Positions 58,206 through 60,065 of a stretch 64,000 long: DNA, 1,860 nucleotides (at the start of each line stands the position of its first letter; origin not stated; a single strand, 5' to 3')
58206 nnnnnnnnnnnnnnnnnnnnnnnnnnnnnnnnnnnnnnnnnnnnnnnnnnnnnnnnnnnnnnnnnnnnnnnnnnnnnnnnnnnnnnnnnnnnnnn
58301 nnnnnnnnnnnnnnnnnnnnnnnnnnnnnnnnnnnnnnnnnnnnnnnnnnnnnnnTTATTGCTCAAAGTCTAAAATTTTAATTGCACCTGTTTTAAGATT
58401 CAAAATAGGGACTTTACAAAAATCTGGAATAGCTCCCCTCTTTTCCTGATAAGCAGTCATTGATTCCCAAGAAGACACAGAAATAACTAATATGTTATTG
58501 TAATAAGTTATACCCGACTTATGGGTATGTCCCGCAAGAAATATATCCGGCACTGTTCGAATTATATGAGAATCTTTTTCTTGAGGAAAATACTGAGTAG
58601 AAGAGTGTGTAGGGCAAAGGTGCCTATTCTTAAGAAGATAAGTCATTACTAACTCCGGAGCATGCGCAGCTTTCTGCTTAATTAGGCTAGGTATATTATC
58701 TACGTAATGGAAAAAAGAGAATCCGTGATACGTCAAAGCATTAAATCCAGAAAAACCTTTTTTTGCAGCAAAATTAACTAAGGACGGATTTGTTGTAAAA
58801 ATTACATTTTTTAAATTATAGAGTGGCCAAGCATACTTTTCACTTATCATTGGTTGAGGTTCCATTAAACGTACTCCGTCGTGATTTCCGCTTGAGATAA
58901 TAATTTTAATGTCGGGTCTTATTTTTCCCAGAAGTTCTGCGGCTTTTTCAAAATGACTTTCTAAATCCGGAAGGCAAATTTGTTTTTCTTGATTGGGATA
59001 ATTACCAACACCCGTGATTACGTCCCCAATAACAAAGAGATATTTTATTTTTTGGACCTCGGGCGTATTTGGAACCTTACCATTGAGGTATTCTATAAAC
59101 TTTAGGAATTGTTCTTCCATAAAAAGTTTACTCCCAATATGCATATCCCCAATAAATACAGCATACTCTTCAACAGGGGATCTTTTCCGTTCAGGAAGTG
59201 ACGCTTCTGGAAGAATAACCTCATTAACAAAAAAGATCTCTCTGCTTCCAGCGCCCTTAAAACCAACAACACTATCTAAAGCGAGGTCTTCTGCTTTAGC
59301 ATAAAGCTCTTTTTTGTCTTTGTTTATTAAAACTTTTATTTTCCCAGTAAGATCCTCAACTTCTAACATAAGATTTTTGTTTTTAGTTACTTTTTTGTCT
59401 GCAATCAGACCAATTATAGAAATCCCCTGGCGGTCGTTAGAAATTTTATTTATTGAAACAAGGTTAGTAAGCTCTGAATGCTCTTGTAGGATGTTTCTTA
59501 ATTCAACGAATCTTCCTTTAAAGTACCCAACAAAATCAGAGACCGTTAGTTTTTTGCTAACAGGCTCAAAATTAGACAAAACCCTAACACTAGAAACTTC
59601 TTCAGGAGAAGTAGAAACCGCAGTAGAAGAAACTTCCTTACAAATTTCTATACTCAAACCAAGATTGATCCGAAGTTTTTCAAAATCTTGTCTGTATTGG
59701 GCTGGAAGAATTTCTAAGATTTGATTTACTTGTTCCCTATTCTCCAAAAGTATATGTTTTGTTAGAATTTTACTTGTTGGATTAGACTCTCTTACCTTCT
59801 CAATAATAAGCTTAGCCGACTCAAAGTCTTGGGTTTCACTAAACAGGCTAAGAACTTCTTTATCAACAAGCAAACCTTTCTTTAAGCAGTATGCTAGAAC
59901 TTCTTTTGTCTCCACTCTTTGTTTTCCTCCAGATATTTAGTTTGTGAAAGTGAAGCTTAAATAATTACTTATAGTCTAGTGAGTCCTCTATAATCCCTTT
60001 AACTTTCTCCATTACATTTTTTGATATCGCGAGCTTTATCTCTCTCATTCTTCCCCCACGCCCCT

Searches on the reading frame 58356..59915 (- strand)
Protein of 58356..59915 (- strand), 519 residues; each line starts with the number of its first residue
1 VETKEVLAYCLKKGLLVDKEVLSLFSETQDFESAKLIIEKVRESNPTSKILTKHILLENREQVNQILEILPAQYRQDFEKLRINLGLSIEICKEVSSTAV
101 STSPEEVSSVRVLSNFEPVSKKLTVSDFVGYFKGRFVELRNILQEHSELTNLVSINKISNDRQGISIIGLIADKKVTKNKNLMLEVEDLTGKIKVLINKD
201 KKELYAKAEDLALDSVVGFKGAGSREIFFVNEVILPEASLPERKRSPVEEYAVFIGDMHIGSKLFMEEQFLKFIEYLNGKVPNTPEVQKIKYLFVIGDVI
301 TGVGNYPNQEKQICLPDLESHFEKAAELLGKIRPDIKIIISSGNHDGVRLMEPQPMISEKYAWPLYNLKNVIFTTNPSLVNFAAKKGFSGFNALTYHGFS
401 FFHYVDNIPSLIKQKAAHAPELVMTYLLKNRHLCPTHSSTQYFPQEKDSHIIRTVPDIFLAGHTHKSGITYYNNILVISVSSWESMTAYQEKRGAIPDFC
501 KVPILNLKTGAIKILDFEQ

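Call 3: search_protein_families(library=pfam, proteins=[window:58356-59915:-], max_evalue=0.01)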
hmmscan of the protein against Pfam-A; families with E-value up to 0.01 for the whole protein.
window:58356-59915:- (519 aa): 4 families
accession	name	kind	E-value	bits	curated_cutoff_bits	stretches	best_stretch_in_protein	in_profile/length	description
PF00149.33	Metallophos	-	5.3e-09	37.2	21.5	1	253-466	4-190/191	Calcineurin-like phosphoesterase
PF04042.21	DNA_pol_E_B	-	1.2e-07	31.8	29.1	1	253-467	2-207/210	DNA polymerase alpha/epsilon subunit B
PF01336.31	tRNA_anti-codon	-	3.6e-05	24.1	27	1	166-221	2-55/75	OB-fold nucleic acid binding domain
PF02760.21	HIN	-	0.0012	19.1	22.7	1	149-210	97-159/168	HIN-200/IF120x domain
